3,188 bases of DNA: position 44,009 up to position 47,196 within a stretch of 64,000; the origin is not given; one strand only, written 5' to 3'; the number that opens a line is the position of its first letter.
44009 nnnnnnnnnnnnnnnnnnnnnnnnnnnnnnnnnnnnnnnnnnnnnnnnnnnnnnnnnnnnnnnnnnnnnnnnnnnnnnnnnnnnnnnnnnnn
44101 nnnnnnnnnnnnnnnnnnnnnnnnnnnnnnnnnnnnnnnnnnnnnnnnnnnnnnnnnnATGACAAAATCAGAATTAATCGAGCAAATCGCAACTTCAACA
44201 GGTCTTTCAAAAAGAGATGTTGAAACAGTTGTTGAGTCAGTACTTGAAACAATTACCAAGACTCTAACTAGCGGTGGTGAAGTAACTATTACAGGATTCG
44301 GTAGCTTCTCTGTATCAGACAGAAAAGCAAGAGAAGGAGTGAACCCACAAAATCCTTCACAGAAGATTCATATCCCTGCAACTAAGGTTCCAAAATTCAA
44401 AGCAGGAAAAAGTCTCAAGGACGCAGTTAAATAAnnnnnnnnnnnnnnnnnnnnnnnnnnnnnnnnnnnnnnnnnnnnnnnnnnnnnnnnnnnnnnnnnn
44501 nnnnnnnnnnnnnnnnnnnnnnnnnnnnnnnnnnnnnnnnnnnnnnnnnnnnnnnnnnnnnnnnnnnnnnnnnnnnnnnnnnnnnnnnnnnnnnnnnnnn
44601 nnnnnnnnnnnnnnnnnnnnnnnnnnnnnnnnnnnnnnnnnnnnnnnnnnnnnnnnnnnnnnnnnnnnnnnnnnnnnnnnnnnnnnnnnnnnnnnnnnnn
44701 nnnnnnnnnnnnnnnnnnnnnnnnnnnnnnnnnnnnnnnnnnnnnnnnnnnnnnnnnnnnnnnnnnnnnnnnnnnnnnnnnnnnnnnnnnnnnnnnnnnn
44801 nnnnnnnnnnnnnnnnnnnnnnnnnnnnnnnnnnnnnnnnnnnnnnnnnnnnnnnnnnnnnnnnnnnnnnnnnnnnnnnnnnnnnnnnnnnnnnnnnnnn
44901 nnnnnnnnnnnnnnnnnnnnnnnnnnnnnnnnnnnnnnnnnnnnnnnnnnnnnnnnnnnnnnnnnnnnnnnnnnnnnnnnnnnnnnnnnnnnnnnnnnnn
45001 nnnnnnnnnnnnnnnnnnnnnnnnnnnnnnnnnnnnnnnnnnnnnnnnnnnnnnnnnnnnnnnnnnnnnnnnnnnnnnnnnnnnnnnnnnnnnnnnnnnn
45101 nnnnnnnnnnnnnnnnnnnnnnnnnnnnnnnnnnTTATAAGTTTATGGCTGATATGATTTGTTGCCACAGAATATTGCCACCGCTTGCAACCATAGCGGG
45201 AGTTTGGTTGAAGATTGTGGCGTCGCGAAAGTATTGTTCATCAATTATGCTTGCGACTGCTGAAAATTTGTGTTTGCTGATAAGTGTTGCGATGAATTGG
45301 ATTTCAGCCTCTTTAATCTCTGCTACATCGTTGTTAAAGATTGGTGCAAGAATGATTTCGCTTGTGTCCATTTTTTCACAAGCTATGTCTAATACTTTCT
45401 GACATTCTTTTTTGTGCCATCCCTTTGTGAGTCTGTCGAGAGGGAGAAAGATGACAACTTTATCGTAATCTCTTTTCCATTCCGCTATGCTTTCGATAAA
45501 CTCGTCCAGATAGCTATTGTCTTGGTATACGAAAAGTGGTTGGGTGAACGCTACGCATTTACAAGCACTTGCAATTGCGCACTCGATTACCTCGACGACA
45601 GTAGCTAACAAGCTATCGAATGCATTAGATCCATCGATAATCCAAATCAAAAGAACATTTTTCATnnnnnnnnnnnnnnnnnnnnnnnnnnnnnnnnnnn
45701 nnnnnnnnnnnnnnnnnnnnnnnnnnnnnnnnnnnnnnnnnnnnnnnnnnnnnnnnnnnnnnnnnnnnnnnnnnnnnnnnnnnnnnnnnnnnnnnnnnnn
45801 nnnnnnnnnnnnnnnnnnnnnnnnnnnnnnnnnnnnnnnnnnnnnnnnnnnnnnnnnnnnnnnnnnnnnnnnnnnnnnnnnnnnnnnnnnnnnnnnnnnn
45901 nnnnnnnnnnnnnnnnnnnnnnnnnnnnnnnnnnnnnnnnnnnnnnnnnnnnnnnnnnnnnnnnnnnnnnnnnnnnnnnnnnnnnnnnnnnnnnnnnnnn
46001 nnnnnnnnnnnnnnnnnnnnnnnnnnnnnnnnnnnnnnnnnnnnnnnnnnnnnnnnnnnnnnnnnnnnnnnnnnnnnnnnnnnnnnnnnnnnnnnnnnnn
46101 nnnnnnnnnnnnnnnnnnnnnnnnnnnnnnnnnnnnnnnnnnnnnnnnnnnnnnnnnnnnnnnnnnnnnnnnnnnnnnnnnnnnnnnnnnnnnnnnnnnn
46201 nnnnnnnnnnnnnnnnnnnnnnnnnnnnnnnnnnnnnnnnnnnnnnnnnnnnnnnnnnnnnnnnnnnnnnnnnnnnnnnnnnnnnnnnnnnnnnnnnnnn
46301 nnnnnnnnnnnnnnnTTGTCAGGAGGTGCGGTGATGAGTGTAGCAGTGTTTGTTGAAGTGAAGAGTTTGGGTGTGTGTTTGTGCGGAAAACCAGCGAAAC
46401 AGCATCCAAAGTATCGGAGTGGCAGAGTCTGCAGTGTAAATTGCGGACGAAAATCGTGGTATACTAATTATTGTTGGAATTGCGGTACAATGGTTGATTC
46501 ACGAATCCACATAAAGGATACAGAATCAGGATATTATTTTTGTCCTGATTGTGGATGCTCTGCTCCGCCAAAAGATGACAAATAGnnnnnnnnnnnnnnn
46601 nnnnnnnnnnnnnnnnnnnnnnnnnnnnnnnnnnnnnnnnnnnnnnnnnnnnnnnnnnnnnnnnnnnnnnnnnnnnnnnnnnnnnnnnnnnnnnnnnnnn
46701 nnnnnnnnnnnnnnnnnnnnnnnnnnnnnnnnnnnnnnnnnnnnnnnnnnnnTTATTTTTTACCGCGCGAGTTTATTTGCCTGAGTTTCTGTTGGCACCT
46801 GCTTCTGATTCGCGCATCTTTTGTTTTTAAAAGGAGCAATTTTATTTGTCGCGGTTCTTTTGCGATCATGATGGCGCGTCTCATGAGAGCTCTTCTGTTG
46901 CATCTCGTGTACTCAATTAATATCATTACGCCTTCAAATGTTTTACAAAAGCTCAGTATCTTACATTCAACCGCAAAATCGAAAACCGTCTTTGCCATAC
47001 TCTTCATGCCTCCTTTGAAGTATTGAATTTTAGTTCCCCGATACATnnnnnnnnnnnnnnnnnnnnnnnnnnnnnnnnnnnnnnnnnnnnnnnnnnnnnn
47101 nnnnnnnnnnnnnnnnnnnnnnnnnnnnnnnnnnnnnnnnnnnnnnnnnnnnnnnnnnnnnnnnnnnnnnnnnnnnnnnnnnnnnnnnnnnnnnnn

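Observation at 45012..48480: About 3.5-kb higher-GC accessory islet immediately 3' of the tRNA-Pro/Pro/Gly cluster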

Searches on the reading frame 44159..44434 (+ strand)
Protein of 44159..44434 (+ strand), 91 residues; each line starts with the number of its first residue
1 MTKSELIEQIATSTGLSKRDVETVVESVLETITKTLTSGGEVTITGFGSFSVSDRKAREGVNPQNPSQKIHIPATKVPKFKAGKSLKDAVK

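Call 6: search_protein_families(library=pfam, proteins=[window:44159-44434:+], max_evalue=0.1)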
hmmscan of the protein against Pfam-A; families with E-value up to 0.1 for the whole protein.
window:44159-44434:+ (91 aa): 9 families
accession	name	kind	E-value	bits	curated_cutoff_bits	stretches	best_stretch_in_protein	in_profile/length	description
PF00216.26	Bac_DNA_binding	-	3e-33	114.3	22.4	1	1-91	1-90/90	Bacterial DNA-binding protein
PF18291.6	HU-HIG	-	3.3e-09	37.3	26.2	1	2-91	33-119/125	HU domain fused to wHTH, Ig, or Glycine-rich motif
PF18289.6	HU-CCDC81_euk_2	-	0.00013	22.3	26.1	1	9-57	9-59/75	CCDC81 eukaryotic HU domain 2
PF18175.6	HU-CCDC81_bac_2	-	0.00018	21.8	35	1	6-54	3-51/70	CCDC81-like prokaryotic HU domain 2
PF14908.11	HU-CCDC81_euk_1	-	0.00021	21.7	26.1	1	15-69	18-72/89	CCDC81 eukaryotic HU domain 1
PF20159.5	YidB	-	0.019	15.7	24.3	1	5-43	92-130/132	YidB-like protein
PF06078.17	DUF937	-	0.03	15.2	25.4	1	3-38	8-43/135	Bacterial protein of unknown function (DUF937)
PF16509.11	KORA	-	0.033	14.8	26.7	1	8-43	34-69/84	TrfB plasmid transcriptional repressor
PF16007.11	DUF4777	-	0.062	14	34.4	0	1-31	20-50/66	Domain of unknown function (DUF4777)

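Call 49: find_encoding_contigs(protein=window:44159-44434:+, flank=10000, max_places=10)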
Protein window:44159-44434:+ (91 aa): 3 contigs read that carry it; 1 place shown.
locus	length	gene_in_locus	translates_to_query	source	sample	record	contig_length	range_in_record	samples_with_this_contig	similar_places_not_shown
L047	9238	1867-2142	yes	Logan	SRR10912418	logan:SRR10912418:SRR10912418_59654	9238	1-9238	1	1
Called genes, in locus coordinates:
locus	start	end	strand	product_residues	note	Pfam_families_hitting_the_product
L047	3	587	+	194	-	?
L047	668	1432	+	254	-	PF00149:Metallophos, PF13277:YmdB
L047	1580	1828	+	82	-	-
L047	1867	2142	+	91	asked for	PF00216:Bac_DNA_binding, PF18291:HU-HIG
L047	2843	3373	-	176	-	-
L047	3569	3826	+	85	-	-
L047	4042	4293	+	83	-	-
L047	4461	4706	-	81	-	-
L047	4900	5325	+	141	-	-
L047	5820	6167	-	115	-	-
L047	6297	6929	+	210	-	PF01351:RNase_HII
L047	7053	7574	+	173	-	PF01135:PCMT (weak), PF01209:Ubie_methyltran, PF01728:FtsJ (weak), PF13489:Methyltransf_23, PF13847:Methyltransf_31, PF08241:Methyltransf_11, PF08242:Methyltransf_12, PF13649:Methyltransf_25, +1 more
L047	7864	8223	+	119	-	PF02021:UPF0102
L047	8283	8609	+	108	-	-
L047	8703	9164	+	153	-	-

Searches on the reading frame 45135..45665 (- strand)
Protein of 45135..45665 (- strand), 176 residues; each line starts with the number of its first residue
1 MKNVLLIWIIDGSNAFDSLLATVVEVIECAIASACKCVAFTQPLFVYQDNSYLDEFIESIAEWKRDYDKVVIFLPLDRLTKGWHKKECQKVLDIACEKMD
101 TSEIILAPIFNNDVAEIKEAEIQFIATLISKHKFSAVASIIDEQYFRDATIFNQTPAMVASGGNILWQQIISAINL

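Call 6: search_protein_families(library=pfam, proteins=[window:45135-45665:-], max_evalue=0.1)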
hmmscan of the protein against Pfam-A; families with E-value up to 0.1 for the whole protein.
window:45135-45665:- (176 aa): 1 family
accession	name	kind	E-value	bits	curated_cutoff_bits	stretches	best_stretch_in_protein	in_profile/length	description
PF09001.16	DUF1890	-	0.094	13.5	25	0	24-77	28-82/141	Domain of unknown function (DUF1890)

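Call 12: find_encoding_contigs(protein=window:45135-45665:-, flank=10000, max_places=10)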
Protein window:45135-45665:- (176 aa): 3 contigs read that carry it; 2 places shown.
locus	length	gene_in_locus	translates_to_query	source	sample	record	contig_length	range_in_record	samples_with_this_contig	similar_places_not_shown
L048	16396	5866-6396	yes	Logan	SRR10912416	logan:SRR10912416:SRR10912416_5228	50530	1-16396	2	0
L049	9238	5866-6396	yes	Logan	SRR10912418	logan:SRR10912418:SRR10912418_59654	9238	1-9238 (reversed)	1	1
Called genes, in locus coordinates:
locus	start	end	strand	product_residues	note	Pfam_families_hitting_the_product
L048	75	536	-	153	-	-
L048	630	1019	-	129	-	-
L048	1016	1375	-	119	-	PF02021:UPF0102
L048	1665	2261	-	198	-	PF01135:PCMT (weak), PF13489:Methyltransf_23, PF01209:Ubie_methyltran, PF01728:FtsJ (weak), PF13847:Methyltransf_31, PF08241:Methyltransf_11, PF08242:Methyltransf_12, PF13649:Methyltransf_25, +1 more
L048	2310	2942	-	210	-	PF01351:RNase_HII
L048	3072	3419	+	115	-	-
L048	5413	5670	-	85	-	-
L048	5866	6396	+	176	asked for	-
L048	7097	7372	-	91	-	PF00216:Bac_DNA_binding, PF18291:HU-HIG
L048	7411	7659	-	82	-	-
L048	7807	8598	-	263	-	PF00149:Metallophos, PF13277:YmdB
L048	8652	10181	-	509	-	PF12072:RNase_Y_N, PF26594:KH_NusA_2nd (faint), PF00013:KH_1, PF22891:KH_PNO1_2nd, PF08668:HDOD (faint), PF01966:HD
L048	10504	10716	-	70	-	-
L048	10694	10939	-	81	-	-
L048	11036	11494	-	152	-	-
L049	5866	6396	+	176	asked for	-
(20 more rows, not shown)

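Call 14: find_homologous_proteins(query=window:45135-45665:-)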
Query window:45135-45665:- (176 aa): 1 proteins with E <= 0.001 among 49 candidates.
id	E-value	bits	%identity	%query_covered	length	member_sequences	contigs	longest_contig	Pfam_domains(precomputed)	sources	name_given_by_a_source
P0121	2.4e-110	384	100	100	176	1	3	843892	-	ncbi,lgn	-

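Call 34: search_protein_families(library=phrogs, proteins=[window:45135-45665:-], max_evalue=0.1)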
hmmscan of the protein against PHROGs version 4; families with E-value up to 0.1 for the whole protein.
window:45135-45665:- (176 aa): 0 families

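Call 35: search_protein_families(library=padloc, proteins=[window:45135-45665:-], max_evalue=0.1)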
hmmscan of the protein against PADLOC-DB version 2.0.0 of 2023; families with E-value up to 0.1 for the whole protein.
window:45135-45665:- (176 aa): 0 families

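Call 36: search_protein_families(library=ncbifam, proteins=[window:45135-45665:-], max_evalue=0.1)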
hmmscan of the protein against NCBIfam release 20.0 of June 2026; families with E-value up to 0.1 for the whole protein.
window:45135-45665:- (176 aa): 0 families

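Call 41: predict_structure(protein=window:45135-45665:-)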
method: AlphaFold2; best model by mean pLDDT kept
length: 176 residues; sequences in the alignment: 1
mean_pLDDT: 62.4   pTM: 0.67
mean pLDDT of the five models: 62.4, 61.0, 57.1, 55.2, 54.1
residues with pLDDT >= 90: 0; 70-90: 60; 50-70: 72; < 50: 44
segments of 3 or more residues with pLDDT < 50: 14-19, 36-49, 150-163
pLDDT, mean of each block of 10 residues (from residue 1): 68 49 52 48 46 62 70 70 73 83 79 59 77 73 51 47 55 60
secondary structure, 60 per line:
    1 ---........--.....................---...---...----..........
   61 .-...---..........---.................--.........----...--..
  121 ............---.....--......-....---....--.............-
elements in order: E4-11 H14-34 E38-40 E44-46 H51-61 E69-75 H82-98 E104-109 H119-132 E136-140 H143-148 H150-153 E157-160 H163-175

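Call 62: search_protein_representatives(protein=window:45135-45665:-)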
Query: 176 residues. Proteins with E-value up to 0.001 (for the whole library): 1; up to 1e-10: 1; up to 1e-30: 1. The best 1 are listed.
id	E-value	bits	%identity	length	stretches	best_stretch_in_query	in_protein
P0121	7.5e-111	383.8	100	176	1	1-176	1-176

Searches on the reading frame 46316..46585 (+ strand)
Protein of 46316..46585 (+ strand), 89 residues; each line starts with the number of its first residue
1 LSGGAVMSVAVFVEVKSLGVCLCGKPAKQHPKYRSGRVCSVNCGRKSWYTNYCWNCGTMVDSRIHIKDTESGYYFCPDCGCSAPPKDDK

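Call 6: search_protein_families(library=pfam, proteins=[window:46316-46585:+], max_evalue=0.1)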
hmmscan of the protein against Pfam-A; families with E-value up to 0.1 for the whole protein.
window:46316-46585:+ (89 aa): 5 families
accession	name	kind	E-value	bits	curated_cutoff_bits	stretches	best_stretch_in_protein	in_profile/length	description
PF08792.16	A2L_zn_ribbon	-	0.00014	21.9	22.9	1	69-84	17-32/33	A2L zinc ribbon domain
PF08271.17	Zn_Ribbon_TF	-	0.0057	16.6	29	1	53-81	3-27/43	TFIIB zinc-binding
PF16919.11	PknG_rubred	-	0.026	14.9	28.5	1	51-81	37-66/74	Protein kinase G rubredoxin domain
PF13248.11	Zn_ribbon_3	-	0.039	13.9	27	1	50-63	2-15/26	zinc-ribbon domain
PF13240.11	Zn_Ribbon_1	-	0.051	13.8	25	0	52-60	1-9/23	zinc-ribbon domain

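Call 34: search_protein_families(library=phrogs, proteins=[window:46316-46585:+], max_evalue=0.1)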
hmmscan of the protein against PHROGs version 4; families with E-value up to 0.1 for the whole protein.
window:46316-46585:+ (89 aa): 1 family
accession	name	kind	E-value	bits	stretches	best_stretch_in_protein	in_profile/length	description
phrog_9529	-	unknown function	0.098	13.3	0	51-80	4-35/247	-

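Call 35: search_protein_families(library=padloc, proteins=[window:46316-46585:+], max_evalue=0.1)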
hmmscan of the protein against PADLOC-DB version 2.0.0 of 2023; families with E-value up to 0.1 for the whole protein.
window:46316-46585:+ (89 aa): 0 families

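Call 36: search_protein_families(library=ncbifam, proteins=[window:46316-46585:+], max_evalue=0.1)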
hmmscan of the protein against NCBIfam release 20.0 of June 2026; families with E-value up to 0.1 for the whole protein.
window:46316-46585:+ (89 aa): 1 family
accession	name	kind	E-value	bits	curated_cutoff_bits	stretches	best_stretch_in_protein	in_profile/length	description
NF011481.0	PRK14890.1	equivalog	0.078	13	61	1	38-84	14-61/61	putative Zn-ribbon RNA-binding protein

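Call 98: find_related_loci(query=window:46334-46585:+, collection=viral_contigs)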
Query window:46334-46585:+ (83 aa) in viral_contigs; peptide patterns used: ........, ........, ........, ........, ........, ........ (x = any residue, [..] = any of these).
5 stretches matched a pattern, but none encodes a relative of the query by tblastn (E <= 1e-3).

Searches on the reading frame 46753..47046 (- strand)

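Call 6: search_protein_families(library=pfam, proteins=[window:46753-47046:-], max_evalue=0.1)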
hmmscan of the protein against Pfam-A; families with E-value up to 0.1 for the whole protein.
window:46753-47046:- (97 aa): 1 family
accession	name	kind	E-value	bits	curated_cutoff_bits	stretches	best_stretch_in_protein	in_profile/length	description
PF02185.22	HR1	-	0.015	15.7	33.1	1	69-92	24-46/67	Hr1 repeat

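Call 34: search_protein_families(library=phrogs, proteins=[window:46753-47046:-], max_evalue=0.1)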
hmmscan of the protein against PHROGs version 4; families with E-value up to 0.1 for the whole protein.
window:46753-47046:- (97 aa): 0 families

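Call 35: search_protein_families(library=padloc, proteins=[window:46753-47046:-], max_evalue=0.1)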
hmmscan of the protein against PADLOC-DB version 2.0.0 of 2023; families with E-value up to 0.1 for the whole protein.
window:46753-47046:- (97 aa): 0 families

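Call 36: search_protein_families(library=ncbifam, proteins=[window:46753-47046:-], max_evalue=0.1)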
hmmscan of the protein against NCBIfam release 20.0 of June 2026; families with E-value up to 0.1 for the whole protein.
window:46753-47046:- (97 aa): 0 families
